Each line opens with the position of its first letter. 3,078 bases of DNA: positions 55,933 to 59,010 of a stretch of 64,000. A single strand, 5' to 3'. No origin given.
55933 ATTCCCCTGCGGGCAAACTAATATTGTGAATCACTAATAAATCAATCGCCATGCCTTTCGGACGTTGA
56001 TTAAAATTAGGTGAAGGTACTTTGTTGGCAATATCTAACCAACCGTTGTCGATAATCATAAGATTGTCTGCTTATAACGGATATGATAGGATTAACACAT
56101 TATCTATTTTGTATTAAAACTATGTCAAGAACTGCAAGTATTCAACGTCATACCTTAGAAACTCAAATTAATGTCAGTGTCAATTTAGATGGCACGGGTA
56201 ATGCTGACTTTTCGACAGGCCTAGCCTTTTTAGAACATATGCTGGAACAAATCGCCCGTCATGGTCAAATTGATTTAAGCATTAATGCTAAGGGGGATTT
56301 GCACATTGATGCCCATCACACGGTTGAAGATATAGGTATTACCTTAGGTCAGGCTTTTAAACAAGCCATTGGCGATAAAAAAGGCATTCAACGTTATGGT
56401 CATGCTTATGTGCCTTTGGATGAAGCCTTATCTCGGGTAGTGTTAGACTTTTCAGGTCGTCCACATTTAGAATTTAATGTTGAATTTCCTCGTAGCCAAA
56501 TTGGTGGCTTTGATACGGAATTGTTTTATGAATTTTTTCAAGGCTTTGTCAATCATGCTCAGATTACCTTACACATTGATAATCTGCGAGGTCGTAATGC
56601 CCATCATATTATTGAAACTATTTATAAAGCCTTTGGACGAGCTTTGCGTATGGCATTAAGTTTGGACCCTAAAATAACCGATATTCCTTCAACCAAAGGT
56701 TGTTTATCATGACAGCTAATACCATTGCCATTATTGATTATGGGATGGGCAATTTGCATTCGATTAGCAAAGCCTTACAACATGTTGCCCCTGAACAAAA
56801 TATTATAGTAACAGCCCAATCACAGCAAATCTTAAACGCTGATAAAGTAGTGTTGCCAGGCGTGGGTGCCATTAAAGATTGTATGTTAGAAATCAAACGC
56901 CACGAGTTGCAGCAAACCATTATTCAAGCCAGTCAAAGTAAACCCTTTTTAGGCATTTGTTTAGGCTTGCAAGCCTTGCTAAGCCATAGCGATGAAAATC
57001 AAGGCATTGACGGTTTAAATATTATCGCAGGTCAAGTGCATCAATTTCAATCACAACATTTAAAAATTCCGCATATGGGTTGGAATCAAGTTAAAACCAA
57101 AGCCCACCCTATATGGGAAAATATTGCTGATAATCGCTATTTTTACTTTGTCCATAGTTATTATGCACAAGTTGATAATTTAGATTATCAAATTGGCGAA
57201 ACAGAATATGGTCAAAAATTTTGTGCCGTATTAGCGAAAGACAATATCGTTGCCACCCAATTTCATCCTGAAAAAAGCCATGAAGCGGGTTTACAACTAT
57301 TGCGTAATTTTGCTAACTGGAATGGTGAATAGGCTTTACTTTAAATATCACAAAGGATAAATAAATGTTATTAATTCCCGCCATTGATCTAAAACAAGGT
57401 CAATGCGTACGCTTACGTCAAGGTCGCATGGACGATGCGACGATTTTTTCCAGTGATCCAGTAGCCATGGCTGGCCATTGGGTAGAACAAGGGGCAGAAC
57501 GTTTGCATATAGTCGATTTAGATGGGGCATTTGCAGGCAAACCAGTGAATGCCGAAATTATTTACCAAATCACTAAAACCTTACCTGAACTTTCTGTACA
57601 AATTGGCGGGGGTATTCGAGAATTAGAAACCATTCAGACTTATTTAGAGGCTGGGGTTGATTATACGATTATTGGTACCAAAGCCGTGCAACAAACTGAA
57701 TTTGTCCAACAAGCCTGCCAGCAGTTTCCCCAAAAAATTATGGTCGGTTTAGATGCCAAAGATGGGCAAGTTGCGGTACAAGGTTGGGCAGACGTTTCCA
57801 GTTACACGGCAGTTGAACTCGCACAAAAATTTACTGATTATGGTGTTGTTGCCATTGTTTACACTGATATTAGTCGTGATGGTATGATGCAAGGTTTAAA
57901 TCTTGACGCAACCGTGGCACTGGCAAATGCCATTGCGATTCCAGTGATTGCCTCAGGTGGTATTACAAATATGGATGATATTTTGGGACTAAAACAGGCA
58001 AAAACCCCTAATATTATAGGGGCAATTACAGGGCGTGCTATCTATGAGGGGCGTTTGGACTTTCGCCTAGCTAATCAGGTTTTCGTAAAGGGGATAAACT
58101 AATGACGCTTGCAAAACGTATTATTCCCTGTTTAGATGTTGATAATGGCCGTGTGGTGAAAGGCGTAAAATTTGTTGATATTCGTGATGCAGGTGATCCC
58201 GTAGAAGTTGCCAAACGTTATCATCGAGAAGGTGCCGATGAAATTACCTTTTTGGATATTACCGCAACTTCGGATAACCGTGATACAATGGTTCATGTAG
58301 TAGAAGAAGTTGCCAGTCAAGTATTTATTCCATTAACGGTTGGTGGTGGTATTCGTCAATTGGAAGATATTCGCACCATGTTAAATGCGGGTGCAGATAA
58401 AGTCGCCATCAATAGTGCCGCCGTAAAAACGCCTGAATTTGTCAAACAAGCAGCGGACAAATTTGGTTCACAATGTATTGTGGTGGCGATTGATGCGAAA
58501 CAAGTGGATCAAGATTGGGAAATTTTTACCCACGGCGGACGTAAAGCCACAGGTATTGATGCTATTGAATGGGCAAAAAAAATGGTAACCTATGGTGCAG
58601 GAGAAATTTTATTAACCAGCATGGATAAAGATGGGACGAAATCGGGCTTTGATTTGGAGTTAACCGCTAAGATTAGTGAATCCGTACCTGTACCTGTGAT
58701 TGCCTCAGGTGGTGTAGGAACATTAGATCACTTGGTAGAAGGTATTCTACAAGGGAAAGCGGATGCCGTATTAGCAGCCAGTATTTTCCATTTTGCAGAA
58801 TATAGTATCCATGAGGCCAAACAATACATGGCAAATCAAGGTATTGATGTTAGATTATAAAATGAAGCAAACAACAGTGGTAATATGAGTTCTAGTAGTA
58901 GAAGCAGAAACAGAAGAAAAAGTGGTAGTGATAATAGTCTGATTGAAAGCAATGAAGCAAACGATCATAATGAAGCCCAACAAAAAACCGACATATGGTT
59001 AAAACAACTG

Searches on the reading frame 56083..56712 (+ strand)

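Call 48: search_protein_families(library=pfam, proteins=[window:56083-56712:+], max_evalue=0.001)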
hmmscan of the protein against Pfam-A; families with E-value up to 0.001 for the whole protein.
window:56083-56712:+ (209 aa): 1 family
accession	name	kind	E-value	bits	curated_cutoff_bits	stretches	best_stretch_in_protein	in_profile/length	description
PF00475.24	IGPD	-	2.3e-68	229.3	27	1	45-188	1-144/144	Imidazoleglycerol-phosphate dehydratase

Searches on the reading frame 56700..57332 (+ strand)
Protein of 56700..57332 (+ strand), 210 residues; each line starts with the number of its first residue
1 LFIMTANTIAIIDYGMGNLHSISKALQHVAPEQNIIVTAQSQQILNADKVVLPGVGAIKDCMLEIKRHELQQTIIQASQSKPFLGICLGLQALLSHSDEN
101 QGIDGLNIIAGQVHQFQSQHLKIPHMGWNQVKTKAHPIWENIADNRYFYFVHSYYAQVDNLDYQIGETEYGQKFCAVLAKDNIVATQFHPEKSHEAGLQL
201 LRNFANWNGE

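Call 48: search_protein_families(library=pfam, proteins=[window:56700-57332:+], max_evalue=0.001)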
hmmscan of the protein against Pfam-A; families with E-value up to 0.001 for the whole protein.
window:56700-57332:+ (210 aa): 3 families
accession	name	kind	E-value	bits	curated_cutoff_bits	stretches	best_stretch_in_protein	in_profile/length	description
PF00117.34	GATase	-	7.1e-21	75.2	22.8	1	11-204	2-186/190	Glutamine amidotransferase class-I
PF07685.20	GATase_3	-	7e-05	23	27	1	24-111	17-113/196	CobB/CobQ-like glutamine amidotransferase domain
PF01174.25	SNO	-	0.00047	20.5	27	0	32-195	21-174/188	SNO glutamine amidotransferase family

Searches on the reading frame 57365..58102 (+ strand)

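Call 48: search_protein_families(library=pfam, proteins=[window:57365-58102:+], max_evalue=0.001)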
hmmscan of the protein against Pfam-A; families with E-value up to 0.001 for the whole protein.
window:57365-58102:+ (245 aa): 4 families
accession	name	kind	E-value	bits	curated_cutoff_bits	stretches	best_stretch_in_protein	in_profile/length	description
PF00977.27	His_biosynth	-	1.9e-79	266.8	23.6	1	3-231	2-227/228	Histidine biosynthesis protein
PF01207.24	Dus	-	1.8e-07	31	20.4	0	58-121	168-230/311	Dihydrouridine synthase (Dus)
PF02581.23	TMP-TENI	-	0.00018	21.4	27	0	147-202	106-160/180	Thiamine monophosphate synthase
PF01884.23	PcrB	-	0.00089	19.2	23.9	0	57-111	162-215/226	PcrB family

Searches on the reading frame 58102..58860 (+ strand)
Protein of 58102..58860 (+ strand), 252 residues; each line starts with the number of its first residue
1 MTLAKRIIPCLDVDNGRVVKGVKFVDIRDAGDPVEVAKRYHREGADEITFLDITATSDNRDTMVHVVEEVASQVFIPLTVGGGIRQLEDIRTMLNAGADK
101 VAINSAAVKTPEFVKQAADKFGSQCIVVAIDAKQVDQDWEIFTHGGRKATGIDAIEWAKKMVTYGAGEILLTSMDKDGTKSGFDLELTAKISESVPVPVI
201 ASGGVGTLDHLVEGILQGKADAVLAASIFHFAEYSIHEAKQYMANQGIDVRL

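Call 48: search_protein_families(library=pfam, proteins=[window:58102-58860:+], max_evalue=0.001)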
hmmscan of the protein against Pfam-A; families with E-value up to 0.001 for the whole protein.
window:58102-58860:+ (252 aa): 8 families
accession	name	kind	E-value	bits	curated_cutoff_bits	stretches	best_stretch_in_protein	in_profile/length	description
PF00977.27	His_biosynth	-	1.1e-88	297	23.6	1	6-234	1-227/228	Histidine biosynthesis protein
PF03060.21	NMO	-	8.1e-09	35.7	28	1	62-112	180-230/331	Nitronate monooxygenase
PF01207.24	Dus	-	1.7e-07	31.1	20.4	1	33-119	140-231/311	Dihydrouridine synthase (Dus)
PF02581.23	TMP-TENI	-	2.4e-07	30.8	27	0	36-106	107-179/180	Thiamine monophosphate synthase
PF05690.20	ThiG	-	2.9e-06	27.3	23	0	38-117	138-217/247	Thiazole biosynthesis protein ThiG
PF04309.18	G3P_antiterm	-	1.5e-05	25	27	0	63-105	127-169/173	Glycerol-3-phosphate responsive antiterminator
PF01180.27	DHO_dh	-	6e-05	22.8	27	0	60-115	223-281/291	Dihydroorotate dehydrogenase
PF00478.31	IMPDH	-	0.00021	20.8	25.6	0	62-111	194-243/345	IMP dehydrogenase / GMP reductase domain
